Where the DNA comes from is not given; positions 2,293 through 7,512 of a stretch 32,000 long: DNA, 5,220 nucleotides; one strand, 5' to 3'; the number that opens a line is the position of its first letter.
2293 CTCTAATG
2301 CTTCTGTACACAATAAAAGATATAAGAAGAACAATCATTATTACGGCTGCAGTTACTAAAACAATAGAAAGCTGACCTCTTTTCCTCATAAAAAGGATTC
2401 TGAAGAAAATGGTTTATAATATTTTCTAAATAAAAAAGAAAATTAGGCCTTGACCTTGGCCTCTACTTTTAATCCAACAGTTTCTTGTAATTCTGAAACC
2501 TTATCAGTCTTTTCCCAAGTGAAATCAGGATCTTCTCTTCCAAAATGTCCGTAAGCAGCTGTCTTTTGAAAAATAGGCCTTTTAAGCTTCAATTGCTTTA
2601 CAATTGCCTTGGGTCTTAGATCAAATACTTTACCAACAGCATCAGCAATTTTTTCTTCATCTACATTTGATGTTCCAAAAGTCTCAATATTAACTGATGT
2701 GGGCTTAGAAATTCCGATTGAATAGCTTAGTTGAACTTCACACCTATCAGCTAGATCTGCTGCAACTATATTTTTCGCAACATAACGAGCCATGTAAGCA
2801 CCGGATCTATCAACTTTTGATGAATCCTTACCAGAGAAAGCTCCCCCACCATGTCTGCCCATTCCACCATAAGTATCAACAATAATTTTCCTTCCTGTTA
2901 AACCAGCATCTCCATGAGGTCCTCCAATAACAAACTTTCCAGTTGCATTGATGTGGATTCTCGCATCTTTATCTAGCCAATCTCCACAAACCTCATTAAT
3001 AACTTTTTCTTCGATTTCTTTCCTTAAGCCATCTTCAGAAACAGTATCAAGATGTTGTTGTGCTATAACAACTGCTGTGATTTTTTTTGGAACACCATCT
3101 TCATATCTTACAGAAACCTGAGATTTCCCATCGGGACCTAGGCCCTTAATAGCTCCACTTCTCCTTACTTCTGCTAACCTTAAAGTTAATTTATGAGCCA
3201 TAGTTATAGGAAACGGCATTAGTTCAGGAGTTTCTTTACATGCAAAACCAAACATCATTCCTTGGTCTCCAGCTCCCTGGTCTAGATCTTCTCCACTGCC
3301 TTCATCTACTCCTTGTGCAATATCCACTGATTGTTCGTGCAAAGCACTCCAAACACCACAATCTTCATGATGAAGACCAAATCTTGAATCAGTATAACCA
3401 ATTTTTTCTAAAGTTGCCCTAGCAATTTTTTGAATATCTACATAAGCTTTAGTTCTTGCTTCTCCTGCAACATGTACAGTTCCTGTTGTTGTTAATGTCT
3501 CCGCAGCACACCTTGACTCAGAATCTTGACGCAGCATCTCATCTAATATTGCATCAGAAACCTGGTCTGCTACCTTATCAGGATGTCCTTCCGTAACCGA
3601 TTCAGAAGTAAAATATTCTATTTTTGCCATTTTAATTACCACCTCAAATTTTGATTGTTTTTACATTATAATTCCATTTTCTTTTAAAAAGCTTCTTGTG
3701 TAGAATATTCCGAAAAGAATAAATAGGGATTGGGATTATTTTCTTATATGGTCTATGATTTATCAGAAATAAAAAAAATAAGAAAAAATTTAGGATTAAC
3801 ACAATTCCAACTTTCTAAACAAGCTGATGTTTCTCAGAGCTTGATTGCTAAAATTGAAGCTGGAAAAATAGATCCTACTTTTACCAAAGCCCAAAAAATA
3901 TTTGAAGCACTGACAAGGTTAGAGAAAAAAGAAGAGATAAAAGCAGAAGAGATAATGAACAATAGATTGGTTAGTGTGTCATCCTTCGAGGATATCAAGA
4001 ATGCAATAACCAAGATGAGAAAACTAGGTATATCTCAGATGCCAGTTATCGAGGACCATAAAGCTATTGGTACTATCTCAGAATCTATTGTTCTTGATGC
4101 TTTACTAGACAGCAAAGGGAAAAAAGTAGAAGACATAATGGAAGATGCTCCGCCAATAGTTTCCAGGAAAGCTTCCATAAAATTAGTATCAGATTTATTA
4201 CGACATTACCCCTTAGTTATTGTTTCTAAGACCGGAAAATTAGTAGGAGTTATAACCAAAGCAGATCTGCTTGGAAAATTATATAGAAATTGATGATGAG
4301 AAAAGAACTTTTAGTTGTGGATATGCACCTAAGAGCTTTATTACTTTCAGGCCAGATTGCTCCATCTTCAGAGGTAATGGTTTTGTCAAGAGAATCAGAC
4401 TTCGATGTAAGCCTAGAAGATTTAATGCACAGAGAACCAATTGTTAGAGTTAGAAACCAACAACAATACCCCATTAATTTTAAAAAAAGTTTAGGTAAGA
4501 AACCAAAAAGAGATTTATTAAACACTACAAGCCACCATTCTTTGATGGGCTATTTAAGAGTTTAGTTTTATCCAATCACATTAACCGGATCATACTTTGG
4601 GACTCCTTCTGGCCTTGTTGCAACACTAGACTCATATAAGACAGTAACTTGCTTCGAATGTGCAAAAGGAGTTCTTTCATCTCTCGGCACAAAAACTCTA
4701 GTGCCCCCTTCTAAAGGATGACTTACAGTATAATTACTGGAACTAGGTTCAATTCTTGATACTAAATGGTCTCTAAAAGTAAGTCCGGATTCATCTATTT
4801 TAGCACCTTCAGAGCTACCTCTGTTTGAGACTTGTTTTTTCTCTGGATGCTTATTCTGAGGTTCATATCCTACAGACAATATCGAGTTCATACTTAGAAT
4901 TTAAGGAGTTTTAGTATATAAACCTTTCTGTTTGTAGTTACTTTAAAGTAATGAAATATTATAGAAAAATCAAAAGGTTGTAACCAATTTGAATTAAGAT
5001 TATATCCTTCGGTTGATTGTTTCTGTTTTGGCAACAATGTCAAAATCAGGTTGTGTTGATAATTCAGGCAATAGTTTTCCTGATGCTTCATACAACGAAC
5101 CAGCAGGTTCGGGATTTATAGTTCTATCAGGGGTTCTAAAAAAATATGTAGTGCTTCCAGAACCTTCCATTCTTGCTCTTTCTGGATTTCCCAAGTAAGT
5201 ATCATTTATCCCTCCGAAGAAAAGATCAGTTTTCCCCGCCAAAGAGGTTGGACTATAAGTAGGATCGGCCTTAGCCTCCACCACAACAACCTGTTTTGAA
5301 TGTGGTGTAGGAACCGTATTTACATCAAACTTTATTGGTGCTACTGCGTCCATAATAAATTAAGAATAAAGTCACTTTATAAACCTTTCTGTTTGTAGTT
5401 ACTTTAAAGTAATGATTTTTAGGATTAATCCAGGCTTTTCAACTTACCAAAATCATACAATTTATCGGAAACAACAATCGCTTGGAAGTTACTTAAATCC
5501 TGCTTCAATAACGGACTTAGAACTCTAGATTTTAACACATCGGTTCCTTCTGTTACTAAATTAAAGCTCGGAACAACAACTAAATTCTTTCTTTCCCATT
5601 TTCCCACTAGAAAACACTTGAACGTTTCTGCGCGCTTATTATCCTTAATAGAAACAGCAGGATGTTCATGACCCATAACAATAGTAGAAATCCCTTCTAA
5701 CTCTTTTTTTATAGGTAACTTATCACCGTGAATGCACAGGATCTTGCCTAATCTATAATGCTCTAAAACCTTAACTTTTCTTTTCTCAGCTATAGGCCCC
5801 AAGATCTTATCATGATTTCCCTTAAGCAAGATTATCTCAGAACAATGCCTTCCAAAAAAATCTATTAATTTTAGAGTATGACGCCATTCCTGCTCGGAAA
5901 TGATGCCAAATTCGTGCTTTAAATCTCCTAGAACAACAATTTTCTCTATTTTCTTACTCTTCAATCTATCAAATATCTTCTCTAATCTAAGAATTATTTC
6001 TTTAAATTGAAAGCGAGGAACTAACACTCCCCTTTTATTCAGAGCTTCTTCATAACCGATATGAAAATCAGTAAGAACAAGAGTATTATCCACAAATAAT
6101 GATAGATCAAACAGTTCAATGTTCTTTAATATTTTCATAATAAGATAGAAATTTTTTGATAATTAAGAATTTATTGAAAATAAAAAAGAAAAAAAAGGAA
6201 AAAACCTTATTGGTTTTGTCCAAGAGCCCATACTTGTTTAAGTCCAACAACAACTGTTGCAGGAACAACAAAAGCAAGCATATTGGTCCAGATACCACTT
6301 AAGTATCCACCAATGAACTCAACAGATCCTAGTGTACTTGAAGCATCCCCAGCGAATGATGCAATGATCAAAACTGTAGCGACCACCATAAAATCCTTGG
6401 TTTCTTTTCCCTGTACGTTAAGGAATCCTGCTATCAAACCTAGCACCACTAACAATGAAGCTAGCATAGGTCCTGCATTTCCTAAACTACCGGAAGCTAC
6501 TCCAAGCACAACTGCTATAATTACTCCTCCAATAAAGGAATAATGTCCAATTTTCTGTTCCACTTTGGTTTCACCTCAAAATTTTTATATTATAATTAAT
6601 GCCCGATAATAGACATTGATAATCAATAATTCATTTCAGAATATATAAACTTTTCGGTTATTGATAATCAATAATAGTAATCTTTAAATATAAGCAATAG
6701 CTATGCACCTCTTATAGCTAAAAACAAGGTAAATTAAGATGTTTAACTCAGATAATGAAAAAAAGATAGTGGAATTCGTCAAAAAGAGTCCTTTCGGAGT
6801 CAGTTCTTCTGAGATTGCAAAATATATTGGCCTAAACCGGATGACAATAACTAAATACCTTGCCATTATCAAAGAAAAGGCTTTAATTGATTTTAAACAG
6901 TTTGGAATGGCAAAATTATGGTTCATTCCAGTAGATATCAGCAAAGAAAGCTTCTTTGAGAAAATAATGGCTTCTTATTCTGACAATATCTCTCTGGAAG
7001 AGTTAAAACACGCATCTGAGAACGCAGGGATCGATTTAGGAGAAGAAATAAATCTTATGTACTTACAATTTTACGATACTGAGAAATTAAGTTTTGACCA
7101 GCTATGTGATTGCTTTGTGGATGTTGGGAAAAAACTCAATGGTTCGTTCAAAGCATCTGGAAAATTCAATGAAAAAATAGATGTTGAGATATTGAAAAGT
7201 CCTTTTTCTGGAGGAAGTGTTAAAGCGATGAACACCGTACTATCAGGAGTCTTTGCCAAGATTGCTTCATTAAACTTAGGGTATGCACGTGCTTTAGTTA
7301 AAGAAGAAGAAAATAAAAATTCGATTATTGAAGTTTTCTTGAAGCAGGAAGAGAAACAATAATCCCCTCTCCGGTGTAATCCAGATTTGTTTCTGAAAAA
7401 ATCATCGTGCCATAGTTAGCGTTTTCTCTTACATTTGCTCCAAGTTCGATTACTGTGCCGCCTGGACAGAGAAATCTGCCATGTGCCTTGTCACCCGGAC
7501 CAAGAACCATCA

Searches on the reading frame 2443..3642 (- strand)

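Call 9: search_protein_families(library=pfam, proteins=[window:2443-3642:-], max_evalue=0.001)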
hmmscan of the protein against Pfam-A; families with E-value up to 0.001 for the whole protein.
window:2443-3642:- (399 aa): 3 families
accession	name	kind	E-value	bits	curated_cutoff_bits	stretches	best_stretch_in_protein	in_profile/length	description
PF02773.21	S-AdoMet_synt_C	-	2.1e-69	232.2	25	1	239-378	1-138/138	S-adenosylmethionine synthetase, C-terminal domain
PF02772.21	S-AdoMet_synt_M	-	8.1e-43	145.8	29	1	121-237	1-120/120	S-adenosylmethionine synthetase, central domain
PF00438.25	S-AdoMet_synt_N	-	2e-39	134.5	33.1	1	10-105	3-98/99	S-adenosylmethionine synthetase, N-terminal domain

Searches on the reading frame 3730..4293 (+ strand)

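Call 9: search_protein_families(library=pfam, proteins=[window:3730-4293:+], max_evalue=0.001)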
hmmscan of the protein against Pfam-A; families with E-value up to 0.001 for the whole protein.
window:3730-4293:+ (187 aa): 4 families
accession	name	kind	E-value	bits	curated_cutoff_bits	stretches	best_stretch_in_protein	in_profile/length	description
PF00571.33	CBS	-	4.6e-18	65.7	24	2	73-126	2-56/57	CBS domain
PF01381.28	HTH_3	-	1.1e-11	45.1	23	1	14-61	1-48/55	Helix-turn-helix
PF12844.13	HTH_19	-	5.2e-09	36.3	30.2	1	14-61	4-51/64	Helix-turn-helix domain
PF13560.12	HTH_31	-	5.7e-05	23.8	27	1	14-57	6-50/64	Helix-turn-helix domain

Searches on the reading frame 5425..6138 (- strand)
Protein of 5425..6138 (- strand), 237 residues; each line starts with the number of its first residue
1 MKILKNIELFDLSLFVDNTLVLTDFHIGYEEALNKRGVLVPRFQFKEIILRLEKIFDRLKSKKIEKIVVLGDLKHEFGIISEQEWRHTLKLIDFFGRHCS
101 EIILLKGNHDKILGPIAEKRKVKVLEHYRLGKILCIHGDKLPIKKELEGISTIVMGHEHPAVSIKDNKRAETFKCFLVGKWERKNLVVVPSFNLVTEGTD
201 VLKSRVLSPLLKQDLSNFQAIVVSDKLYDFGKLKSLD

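Call 9: search_protein_families(library=pfam, proteins=[window:5425-6138:-], max_evalue=0.001)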
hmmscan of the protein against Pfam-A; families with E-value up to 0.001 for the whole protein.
window:5425-6138:- (237 aa): 1 family
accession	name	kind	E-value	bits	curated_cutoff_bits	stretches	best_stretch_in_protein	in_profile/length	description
PF00149.33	Metallophos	-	1e-09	39.5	21.5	1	20-161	4-159/191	Calcineurin-like phosphoesterase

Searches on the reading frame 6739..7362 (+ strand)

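Call 9: search_protein_families(library=pfam, proteins=[window:6739-7362:+], max_evalue=0.001)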
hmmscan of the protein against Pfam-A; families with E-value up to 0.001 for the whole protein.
window:6739-7362:+ (207 aa): 1 family
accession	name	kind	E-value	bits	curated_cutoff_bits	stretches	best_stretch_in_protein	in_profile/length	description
PF08279.18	HTH_11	-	2.7e-06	27.6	25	1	7-47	2-42/55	HTH domain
